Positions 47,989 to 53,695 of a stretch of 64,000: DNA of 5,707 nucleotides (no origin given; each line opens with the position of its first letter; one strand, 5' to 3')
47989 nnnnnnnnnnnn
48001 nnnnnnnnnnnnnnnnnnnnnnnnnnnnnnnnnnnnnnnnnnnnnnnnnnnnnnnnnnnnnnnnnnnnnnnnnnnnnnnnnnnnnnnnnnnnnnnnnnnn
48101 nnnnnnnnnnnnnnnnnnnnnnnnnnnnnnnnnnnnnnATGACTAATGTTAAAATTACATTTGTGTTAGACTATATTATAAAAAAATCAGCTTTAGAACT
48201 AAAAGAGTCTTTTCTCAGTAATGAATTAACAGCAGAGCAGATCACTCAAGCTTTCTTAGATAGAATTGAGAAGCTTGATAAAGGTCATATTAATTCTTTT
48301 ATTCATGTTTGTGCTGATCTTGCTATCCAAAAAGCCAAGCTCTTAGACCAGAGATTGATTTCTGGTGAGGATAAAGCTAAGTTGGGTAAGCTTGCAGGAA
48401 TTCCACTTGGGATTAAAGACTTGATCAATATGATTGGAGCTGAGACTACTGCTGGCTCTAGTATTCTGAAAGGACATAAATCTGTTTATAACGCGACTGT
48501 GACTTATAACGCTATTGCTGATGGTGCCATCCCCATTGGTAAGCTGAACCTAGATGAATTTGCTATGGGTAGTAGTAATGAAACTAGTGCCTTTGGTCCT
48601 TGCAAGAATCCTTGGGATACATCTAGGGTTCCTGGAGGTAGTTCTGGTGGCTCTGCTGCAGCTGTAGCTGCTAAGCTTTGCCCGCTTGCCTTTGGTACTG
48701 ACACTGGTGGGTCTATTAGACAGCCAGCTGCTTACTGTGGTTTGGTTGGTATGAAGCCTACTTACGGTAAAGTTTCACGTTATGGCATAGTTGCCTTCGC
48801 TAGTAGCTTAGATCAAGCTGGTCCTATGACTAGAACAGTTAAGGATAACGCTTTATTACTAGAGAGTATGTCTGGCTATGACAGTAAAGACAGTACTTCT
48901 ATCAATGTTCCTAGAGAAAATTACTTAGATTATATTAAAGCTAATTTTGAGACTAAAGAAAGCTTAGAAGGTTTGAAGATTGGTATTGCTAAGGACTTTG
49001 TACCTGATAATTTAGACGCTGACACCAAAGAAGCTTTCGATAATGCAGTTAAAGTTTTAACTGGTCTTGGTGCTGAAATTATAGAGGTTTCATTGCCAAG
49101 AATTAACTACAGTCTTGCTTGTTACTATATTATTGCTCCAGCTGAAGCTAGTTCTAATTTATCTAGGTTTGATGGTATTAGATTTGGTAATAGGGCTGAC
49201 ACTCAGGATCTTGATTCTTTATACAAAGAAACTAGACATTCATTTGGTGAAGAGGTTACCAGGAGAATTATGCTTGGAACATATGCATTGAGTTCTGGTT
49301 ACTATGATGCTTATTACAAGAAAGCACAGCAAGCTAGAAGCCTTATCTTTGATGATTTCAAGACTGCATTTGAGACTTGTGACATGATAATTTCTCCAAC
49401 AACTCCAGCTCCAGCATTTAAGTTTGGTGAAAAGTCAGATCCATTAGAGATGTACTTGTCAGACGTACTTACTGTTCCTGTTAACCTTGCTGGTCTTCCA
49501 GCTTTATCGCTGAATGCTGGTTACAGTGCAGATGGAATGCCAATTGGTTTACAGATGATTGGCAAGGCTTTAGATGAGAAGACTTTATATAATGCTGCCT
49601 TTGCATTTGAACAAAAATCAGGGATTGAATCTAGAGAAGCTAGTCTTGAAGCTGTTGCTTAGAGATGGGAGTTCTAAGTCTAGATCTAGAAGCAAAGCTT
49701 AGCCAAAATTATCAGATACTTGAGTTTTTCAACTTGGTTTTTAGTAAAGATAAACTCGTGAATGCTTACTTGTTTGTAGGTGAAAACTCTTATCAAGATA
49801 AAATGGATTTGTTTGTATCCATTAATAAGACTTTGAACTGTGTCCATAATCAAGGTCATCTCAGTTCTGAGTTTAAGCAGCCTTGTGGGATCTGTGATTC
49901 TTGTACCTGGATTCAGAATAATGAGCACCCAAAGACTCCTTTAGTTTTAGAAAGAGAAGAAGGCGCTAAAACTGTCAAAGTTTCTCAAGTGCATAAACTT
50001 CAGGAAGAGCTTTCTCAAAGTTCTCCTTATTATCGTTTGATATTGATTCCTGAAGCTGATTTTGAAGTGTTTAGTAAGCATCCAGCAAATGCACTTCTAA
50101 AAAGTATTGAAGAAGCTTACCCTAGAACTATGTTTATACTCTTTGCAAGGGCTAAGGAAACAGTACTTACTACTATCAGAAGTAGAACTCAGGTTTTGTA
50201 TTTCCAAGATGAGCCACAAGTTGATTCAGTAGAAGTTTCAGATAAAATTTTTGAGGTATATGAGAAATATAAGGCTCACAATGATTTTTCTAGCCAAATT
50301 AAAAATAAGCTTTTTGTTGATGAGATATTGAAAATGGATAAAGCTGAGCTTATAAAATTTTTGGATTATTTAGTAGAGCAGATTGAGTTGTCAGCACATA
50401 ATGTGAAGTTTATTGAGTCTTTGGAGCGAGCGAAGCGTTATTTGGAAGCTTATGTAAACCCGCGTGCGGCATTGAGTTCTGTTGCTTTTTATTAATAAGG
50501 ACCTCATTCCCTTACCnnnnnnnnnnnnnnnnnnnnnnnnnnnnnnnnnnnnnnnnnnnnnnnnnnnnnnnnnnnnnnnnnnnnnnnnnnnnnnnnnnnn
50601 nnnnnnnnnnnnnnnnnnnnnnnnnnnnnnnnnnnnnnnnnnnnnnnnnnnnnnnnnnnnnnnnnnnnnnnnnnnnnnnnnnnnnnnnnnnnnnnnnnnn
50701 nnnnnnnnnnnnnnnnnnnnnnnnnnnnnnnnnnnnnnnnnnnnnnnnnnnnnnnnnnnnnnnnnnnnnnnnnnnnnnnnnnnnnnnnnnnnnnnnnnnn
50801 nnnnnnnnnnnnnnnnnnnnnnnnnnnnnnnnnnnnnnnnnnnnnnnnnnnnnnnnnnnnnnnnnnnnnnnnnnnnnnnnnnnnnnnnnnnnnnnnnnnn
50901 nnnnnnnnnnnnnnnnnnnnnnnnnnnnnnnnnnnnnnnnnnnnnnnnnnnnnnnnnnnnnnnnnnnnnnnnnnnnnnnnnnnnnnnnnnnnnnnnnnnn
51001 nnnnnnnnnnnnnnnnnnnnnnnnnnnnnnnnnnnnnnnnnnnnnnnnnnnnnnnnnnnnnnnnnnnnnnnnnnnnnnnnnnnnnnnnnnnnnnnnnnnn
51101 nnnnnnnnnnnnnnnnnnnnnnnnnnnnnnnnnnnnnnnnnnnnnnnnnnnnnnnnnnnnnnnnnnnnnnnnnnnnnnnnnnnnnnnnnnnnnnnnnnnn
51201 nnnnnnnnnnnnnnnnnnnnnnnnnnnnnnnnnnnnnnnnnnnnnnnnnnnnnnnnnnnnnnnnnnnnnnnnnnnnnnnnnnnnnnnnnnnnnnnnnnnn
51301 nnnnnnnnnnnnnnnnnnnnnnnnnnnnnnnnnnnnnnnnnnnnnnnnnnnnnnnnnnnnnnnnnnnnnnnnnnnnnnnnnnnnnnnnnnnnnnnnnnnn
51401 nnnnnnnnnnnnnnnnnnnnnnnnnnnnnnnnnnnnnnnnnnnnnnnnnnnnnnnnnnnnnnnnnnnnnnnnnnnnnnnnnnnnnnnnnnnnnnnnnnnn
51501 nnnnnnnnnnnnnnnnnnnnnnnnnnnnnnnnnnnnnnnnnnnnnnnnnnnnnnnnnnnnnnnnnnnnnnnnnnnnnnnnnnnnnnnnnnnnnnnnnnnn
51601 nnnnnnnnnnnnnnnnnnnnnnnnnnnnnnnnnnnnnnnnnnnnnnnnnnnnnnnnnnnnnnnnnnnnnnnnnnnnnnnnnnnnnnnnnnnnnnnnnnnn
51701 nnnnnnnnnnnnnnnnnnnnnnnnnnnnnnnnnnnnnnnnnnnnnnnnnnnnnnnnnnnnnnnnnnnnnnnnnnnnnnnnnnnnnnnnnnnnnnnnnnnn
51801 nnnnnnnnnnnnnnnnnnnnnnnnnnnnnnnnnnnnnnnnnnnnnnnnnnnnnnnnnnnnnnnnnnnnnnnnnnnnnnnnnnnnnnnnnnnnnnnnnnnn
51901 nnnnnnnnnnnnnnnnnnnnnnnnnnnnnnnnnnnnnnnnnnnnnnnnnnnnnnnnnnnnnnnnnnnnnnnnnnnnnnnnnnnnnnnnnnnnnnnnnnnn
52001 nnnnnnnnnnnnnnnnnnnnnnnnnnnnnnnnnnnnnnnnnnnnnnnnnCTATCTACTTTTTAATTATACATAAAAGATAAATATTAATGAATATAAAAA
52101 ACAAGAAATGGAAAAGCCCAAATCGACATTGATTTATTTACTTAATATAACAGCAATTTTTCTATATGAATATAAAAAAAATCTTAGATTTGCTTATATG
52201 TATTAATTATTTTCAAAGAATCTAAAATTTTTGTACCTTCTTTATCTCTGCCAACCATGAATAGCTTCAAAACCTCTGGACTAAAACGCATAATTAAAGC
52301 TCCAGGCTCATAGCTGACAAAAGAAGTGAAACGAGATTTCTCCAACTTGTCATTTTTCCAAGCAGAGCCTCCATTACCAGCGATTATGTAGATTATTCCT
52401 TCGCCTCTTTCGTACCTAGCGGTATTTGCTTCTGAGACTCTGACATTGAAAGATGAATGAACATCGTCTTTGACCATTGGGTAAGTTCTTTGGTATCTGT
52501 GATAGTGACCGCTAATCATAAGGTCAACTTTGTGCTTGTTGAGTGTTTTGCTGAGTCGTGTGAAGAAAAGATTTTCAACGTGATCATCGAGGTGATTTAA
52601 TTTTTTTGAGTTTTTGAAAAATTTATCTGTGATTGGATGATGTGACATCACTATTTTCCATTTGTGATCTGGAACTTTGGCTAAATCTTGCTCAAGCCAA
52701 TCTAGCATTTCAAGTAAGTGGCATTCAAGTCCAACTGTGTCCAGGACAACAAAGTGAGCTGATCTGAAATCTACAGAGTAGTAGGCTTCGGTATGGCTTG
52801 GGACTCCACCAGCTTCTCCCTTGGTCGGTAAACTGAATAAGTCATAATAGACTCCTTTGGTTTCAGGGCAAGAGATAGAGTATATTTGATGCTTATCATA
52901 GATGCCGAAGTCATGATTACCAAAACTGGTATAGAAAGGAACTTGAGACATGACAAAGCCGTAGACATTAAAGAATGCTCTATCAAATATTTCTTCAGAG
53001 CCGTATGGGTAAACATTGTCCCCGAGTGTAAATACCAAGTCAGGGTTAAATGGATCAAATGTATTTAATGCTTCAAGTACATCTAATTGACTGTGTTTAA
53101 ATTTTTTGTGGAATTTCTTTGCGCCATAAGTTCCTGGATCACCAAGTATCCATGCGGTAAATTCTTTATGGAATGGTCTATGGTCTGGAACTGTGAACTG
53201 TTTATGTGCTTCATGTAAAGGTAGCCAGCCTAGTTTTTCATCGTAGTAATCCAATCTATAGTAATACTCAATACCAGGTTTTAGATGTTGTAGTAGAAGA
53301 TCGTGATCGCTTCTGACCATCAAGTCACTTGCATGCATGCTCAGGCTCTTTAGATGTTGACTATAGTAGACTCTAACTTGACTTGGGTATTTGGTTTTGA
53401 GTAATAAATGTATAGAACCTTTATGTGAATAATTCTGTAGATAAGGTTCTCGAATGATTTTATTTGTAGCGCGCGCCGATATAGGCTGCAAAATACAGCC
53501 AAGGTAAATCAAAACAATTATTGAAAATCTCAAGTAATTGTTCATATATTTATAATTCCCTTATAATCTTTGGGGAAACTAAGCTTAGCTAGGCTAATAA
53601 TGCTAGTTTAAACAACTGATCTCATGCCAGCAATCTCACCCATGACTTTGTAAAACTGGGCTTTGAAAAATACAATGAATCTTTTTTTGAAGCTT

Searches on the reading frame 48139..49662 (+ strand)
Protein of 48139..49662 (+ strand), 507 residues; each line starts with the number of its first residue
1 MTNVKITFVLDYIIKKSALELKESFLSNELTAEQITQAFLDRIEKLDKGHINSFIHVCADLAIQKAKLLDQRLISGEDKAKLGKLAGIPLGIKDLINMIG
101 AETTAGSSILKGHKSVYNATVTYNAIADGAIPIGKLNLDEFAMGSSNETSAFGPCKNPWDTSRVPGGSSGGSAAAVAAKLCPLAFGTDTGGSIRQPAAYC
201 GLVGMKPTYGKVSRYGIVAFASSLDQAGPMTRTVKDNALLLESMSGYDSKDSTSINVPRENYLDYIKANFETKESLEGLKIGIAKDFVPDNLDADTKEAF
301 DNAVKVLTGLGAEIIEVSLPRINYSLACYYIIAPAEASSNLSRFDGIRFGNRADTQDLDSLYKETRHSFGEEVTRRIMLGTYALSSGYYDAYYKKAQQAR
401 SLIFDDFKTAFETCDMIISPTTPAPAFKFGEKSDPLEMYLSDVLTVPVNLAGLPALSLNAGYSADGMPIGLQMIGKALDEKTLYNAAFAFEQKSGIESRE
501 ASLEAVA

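Call 22: search_protein_families(library=pfam, proteins=[window:48139-49662:+], max_evalue=0.001)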
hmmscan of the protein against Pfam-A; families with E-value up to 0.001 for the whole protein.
window:48139-49662:+ (507 aa): 1 family
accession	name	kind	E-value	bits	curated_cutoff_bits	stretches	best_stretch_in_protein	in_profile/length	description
PF01425.27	Amidase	-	6.9e-152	507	27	1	35-483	2-444/445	Amidase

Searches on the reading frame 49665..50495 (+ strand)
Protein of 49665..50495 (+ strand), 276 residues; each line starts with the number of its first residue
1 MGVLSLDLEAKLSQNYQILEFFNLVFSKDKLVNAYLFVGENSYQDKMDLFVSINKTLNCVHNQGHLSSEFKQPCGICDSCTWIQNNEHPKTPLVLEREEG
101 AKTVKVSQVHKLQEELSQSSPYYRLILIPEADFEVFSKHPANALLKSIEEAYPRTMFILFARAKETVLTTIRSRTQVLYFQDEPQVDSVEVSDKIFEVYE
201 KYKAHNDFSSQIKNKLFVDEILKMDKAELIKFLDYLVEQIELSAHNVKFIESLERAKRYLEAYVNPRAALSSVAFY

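Call 23: search_protein_families(library=pfam, proteins=[window:49665-50495:+], max_evalue=0.001)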
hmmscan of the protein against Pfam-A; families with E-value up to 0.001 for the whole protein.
window:49665-50495:+ (276 aa): 1 family
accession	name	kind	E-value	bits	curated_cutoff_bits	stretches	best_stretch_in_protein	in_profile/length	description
PF13177.12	DNA_pol3_delta2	-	2.2e-28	99.7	27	1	17-182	4-159/161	DNA polymerase III, delta subunit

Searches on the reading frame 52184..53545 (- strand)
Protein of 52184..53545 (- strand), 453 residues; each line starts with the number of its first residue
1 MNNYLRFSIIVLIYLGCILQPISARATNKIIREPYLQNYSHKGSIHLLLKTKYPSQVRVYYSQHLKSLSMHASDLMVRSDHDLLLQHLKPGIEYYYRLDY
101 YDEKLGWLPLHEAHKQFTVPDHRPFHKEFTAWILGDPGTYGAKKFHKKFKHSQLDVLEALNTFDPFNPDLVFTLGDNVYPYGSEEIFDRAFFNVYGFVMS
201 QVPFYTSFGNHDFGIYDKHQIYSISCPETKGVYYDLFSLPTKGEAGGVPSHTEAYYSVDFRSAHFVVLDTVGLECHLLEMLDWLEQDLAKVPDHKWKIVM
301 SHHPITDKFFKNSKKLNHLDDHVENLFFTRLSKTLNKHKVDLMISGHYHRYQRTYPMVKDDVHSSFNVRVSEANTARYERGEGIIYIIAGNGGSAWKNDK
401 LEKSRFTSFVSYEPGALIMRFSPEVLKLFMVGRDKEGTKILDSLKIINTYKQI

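Call 23: search_protein_families(library=pfam, proteins=[window:52184-53545:-], max_evalue=0.001)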
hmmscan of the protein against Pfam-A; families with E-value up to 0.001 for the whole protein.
window:52184-53545:- (453 aa): 1 family
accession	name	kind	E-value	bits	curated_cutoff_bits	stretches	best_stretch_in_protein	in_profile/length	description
PF00149.33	Metallophos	-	7.2e-13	49.8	21.5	1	132-351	4-191/191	Calcineurin-like phosphoesterase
